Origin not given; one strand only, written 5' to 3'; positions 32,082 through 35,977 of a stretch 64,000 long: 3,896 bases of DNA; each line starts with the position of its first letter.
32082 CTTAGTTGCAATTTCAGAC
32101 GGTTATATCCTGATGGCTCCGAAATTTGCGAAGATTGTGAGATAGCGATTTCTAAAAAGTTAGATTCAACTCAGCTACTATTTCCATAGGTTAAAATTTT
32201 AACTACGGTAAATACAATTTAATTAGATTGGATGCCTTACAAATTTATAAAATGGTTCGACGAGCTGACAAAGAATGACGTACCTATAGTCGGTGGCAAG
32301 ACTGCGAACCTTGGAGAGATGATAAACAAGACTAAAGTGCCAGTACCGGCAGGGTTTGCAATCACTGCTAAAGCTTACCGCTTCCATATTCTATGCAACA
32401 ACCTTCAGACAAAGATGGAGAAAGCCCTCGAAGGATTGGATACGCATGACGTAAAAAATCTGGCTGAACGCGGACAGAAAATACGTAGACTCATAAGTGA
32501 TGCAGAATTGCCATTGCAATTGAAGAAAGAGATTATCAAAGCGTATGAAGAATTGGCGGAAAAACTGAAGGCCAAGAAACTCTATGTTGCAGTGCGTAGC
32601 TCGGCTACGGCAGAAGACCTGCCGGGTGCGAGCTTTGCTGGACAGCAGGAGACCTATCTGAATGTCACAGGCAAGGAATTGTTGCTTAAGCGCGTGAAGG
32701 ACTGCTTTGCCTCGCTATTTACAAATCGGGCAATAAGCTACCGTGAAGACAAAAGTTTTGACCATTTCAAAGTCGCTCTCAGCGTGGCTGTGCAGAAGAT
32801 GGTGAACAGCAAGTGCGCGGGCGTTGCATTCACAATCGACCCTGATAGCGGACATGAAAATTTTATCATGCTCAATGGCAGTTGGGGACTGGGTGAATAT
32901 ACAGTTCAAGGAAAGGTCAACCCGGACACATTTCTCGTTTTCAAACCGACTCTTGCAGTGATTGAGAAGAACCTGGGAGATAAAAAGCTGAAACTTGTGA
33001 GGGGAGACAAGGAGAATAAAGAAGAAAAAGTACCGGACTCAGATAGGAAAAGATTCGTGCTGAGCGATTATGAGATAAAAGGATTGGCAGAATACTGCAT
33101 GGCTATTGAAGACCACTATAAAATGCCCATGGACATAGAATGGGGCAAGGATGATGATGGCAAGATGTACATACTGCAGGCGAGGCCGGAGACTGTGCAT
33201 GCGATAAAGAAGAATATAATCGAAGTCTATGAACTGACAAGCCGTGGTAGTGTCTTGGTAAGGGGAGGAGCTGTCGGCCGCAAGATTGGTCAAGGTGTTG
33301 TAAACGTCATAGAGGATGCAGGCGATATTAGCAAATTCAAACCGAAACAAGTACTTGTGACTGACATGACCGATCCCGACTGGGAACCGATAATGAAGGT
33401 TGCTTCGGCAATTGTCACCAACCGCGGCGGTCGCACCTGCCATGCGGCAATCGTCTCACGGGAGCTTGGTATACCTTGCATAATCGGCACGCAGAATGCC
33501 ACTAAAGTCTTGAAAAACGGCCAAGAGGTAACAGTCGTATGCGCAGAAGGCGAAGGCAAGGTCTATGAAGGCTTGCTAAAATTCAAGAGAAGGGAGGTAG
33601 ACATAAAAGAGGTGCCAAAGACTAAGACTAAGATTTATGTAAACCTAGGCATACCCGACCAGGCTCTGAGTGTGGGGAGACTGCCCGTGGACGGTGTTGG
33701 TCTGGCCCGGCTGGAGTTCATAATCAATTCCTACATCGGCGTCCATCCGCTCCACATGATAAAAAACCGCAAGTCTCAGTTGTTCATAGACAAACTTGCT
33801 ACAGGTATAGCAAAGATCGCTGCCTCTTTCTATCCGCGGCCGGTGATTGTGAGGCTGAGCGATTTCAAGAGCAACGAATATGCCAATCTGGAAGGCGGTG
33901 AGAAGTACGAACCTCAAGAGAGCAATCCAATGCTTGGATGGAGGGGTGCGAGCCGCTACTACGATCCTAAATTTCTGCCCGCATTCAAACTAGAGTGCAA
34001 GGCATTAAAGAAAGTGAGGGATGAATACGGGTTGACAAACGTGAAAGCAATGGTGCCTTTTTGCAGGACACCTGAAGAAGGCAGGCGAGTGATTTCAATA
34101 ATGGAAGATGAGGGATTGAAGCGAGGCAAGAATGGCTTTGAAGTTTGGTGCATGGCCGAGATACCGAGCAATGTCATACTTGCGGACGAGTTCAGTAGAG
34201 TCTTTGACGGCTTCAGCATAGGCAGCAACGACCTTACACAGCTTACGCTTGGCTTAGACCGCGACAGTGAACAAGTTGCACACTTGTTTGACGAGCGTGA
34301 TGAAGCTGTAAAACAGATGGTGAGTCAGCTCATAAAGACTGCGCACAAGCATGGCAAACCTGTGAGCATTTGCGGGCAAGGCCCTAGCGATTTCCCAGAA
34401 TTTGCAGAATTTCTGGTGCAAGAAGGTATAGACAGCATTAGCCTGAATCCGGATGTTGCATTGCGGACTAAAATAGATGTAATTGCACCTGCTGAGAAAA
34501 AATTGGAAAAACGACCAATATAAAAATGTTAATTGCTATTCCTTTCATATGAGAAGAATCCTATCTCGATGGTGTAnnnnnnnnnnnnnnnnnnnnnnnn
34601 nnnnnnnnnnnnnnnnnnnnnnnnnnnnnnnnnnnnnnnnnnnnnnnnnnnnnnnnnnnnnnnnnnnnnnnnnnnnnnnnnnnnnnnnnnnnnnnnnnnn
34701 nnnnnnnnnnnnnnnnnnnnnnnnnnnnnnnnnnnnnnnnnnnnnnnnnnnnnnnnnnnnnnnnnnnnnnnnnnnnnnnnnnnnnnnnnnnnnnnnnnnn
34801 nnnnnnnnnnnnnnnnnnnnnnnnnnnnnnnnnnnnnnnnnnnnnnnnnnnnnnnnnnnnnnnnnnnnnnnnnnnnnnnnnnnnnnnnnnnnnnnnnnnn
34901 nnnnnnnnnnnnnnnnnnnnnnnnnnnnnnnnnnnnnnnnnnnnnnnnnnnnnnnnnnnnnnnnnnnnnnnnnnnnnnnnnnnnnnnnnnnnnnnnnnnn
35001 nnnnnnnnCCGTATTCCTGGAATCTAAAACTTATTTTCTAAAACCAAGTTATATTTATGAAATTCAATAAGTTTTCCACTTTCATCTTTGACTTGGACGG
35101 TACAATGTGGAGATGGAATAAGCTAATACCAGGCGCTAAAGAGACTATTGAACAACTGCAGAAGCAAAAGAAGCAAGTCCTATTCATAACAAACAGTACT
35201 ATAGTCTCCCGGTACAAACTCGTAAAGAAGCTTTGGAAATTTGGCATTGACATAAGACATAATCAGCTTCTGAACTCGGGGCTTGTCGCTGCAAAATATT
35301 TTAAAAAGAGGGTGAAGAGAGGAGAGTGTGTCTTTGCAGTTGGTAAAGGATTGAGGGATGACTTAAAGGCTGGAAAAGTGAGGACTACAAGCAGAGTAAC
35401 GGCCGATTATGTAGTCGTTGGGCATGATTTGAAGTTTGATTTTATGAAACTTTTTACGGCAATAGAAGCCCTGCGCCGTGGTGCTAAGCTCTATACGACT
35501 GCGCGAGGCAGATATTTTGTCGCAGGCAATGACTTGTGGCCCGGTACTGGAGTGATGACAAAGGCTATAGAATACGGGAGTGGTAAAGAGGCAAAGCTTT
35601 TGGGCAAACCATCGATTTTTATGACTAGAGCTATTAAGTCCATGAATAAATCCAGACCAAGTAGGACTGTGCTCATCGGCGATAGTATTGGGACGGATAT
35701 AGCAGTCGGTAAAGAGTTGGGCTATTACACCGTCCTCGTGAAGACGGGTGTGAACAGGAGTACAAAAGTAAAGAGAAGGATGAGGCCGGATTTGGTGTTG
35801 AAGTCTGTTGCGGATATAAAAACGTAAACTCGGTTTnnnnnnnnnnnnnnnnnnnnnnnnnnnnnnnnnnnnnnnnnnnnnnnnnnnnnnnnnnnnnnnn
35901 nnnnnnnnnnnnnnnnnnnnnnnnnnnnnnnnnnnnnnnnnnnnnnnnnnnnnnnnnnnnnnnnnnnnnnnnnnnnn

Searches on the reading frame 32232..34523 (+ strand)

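Call 45: search_protein_families(library=pfam, proteins=[window:32232-34523:+], max_evalue=0.0001)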
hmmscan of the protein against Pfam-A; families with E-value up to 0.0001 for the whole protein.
window:32232-34523:+ (763 aa): 3 families
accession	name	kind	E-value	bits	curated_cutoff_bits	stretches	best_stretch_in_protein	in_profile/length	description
PF01326.24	PPDK_N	-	4.6e-119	398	27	1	18-327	2-316/328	Pyruvate phosphate dikinase, AMP/ATP-binding domain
PF02896.24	PEP-utilizers_C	-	4.6e-66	223.4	22.8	1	461-749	15-287/293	PEP-utilising enzyme, PEP-binding domain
PF00391.29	PEP-utilizers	-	7.3e-27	93.2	23.1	1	369-440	1-72/72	PEP-utilising enzyme, mobile domain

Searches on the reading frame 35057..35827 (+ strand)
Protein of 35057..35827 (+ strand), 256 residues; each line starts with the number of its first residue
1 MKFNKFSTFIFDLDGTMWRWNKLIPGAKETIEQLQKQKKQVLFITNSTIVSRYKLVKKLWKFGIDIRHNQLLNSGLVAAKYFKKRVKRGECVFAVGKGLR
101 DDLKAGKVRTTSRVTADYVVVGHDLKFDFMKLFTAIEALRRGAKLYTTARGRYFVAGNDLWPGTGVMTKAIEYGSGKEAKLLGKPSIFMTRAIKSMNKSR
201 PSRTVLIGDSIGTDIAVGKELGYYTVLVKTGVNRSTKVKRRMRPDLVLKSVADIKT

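Call 45: search_protein_families(library=pfam, proteins=[window:35057-35827:+], max_evalue=0.0001)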
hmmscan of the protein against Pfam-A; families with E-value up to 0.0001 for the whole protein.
window:35057-35827:+ (256 aa): 3 families
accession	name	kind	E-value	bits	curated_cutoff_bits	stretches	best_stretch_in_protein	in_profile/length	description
PF13344.12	Hydrolase_6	-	3.9e-24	85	27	1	9-104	1-96/101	Haloacid dehalogenase-like hydrolase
PF13242.12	Hydrolase_like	-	2e-17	63.3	22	1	182-253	2-74/75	HAD-hyrolase-like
PF00702.32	Hydrolase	-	1.1e-08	36.2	26.4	1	7-222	2-191/191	haloacid dehalogenase-like hydrolase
